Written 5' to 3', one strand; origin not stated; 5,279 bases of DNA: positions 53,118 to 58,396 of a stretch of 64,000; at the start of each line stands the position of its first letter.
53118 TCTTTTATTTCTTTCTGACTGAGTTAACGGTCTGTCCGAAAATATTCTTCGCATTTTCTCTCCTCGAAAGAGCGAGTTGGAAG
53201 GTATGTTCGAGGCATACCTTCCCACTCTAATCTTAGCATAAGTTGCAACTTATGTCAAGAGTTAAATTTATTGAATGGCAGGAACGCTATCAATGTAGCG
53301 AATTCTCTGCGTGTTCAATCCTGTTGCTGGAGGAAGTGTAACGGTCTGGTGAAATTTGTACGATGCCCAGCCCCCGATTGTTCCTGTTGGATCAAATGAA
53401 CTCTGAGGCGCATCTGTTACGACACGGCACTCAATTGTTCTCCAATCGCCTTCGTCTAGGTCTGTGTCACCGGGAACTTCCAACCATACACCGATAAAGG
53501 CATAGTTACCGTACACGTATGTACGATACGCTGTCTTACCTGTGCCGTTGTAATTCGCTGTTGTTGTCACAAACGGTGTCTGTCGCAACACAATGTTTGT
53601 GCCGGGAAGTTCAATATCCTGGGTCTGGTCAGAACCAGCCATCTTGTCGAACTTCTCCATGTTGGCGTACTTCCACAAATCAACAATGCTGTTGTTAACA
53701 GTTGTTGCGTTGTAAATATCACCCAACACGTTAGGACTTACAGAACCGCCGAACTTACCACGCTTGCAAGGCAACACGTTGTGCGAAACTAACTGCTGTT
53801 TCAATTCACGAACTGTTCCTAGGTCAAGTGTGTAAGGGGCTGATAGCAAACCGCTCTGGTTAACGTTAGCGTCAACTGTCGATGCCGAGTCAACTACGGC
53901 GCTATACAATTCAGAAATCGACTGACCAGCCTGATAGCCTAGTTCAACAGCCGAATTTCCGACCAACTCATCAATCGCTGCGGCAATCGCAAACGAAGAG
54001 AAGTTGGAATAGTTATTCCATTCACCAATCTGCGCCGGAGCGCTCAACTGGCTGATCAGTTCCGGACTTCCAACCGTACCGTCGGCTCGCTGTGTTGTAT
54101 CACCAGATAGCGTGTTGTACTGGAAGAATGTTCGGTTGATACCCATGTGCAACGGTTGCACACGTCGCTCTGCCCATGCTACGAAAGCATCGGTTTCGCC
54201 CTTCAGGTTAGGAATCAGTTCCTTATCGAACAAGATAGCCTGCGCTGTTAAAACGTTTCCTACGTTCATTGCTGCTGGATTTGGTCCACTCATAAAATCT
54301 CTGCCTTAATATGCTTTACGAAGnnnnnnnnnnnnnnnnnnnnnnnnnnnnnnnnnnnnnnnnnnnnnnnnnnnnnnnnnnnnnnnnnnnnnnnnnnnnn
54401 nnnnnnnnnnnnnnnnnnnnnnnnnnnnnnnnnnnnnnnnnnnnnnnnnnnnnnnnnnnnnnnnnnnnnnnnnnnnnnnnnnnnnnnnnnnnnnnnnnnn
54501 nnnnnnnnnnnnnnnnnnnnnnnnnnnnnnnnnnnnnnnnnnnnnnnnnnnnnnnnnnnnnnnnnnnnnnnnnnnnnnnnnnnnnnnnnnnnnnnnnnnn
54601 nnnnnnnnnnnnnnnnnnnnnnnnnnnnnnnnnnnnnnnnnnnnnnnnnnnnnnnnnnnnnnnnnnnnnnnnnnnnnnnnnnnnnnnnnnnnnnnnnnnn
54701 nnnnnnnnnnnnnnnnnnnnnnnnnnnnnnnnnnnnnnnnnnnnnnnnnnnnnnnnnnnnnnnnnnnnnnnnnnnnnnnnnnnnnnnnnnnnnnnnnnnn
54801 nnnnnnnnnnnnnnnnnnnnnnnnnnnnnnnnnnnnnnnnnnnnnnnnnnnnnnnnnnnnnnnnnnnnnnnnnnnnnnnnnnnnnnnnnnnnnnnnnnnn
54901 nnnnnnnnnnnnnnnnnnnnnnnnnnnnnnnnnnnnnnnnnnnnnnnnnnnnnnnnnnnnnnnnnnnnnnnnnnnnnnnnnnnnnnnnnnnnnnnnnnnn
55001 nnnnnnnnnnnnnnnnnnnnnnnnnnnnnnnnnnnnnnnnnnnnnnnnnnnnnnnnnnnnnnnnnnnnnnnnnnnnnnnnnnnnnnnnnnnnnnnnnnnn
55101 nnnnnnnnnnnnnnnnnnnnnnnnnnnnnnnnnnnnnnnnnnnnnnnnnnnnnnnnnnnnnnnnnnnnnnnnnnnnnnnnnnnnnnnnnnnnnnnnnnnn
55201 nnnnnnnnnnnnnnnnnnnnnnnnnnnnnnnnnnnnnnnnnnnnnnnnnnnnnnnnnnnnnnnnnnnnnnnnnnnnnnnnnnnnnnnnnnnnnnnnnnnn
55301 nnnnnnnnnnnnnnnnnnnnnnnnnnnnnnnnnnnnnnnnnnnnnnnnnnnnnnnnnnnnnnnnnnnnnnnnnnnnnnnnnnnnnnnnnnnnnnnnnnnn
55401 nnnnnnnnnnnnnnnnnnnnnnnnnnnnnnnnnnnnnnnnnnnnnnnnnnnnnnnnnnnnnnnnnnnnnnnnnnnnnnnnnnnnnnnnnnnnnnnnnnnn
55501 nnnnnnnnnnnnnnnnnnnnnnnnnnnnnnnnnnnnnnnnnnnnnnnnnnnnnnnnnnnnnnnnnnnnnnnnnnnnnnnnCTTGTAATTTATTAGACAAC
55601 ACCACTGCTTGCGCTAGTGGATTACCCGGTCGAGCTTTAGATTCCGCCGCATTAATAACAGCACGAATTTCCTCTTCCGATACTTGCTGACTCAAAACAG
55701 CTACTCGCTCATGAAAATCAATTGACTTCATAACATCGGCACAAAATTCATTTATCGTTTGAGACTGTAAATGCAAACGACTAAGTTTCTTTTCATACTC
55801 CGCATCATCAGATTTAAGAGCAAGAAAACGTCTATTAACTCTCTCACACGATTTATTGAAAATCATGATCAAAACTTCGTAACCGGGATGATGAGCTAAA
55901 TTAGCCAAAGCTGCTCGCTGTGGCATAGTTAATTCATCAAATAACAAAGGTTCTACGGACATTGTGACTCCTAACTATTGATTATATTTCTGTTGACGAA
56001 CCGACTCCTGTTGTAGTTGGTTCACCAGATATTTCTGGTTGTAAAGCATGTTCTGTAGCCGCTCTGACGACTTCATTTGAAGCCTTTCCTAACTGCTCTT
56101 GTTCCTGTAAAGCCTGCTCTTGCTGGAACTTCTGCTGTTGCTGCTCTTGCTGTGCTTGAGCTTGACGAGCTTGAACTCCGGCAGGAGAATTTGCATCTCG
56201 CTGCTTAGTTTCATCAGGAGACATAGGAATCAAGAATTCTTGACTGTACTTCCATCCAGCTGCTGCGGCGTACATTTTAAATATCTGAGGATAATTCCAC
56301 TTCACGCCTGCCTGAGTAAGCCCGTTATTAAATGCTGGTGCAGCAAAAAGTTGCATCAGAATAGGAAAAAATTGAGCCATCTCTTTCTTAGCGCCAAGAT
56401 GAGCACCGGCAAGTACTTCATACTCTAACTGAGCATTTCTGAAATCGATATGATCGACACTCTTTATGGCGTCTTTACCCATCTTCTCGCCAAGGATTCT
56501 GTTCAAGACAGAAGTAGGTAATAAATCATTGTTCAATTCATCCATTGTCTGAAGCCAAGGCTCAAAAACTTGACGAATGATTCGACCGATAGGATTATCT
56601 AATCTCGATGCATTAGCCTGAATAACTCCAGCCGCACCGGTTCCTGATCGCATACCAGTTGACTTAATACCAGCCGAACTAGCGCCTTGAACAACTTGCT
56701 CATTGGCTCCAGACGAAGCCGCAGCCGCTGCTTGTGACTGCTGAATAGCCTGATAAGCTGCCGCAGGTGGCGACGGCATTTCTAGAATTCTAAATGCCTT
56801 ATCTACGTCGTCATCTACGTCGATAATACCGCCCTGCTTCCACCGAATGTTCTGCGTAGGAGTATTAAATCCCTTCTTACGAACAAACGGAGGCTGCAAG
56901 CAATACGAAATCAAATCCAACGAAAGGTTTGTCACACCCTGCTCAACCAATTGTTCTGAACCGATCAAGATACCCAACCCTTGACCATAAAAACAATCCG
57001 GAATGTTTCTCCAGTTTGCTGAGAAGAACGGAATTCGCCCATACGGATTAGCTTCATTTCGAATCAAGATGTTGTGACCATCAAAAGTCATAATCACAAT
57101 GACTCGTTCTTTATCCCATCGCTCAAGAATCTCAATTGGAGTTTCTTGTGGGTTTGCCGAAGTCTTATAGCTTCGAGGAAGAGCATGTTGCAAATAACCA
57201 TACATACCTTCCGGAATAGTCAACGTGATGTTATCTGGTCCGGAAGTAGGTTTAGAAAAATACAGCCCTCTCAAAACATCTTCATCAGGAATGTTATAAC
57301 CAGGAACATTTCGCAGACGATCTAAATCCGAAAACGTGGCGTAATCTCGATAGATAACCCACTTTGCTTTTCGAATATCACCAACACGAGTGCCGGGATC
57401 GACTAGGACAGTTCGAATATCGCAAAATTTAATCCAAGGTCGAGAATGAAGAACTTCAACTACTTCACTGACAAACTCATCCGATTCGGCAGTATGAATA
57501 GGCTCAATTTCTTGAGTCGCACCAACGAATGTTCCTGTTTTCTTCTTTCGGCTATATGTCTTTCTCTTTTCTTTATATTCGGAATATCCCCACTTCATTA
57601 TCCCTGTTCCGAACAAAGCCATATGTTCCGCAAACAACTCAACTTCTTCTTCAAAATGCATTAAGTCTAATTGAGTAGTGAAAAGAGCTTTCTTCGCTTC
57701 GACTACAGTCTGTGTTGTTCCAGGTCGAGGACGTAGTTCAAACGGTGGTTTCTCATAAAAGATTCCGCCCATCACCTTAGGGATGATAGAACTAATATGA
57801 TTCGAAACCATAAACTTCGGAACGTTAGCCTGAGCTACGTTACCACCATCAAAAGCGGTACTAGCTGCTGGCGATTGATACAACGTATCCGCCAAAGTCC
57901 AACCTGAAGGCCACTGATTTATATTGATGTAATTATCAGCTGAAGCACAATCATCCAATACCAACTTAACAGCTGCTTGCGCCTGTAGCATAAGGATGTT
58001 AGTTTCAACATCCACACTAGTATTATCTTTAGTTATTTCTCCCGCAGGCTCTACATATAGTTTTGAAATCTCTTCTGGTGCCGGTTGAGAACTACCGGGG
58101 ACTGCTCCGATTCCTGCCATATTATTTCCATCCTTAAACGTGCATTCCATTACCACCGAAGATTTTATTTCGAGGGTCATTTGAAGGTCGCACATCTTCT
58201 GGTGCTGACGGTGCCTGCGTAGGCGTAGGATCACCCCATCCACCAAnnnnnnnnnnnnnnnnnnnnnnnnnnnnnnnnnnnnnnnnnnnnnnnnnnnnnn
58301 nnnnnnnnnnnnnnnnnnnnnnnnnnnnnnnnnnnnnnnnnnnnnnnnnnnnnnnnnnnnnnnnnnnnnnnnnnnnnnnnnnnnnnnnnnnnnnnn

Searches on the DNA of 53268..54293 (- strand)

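Call 85: search_rna_families(sources=[L139, L193, L197, L190, window], threshold=gathering)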
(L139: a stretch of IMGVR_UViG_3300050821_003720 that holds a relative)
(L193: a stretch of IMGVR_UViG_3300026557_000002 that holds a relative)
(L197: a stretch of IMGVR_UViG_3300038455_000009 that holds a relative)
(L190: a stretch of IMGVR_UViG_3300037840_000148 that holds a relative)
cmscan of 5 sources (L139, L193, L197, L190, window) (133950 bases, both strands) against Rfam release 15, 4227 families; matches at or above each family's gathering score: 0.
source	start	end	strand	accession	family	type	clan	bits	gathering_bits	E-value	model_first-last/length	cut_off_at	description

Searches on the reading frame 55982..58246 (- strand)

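Call 8: search_protein_families(library=phrogs, proteins=[window:55982-58246:-], max_evalue=0.001)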
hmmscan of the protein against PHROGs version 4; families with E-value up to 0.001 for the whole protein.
window:55982-58246:- (754 aa): 2 families
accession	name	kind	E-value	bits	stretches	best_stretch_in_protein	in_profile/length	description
phrog_332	-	connector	6.3e-22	78.6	1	159-716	77-547/560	head-tail adaptor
phrog_1216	-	head and packaging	5.1e-18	66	2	381-550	317-488/714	portal protein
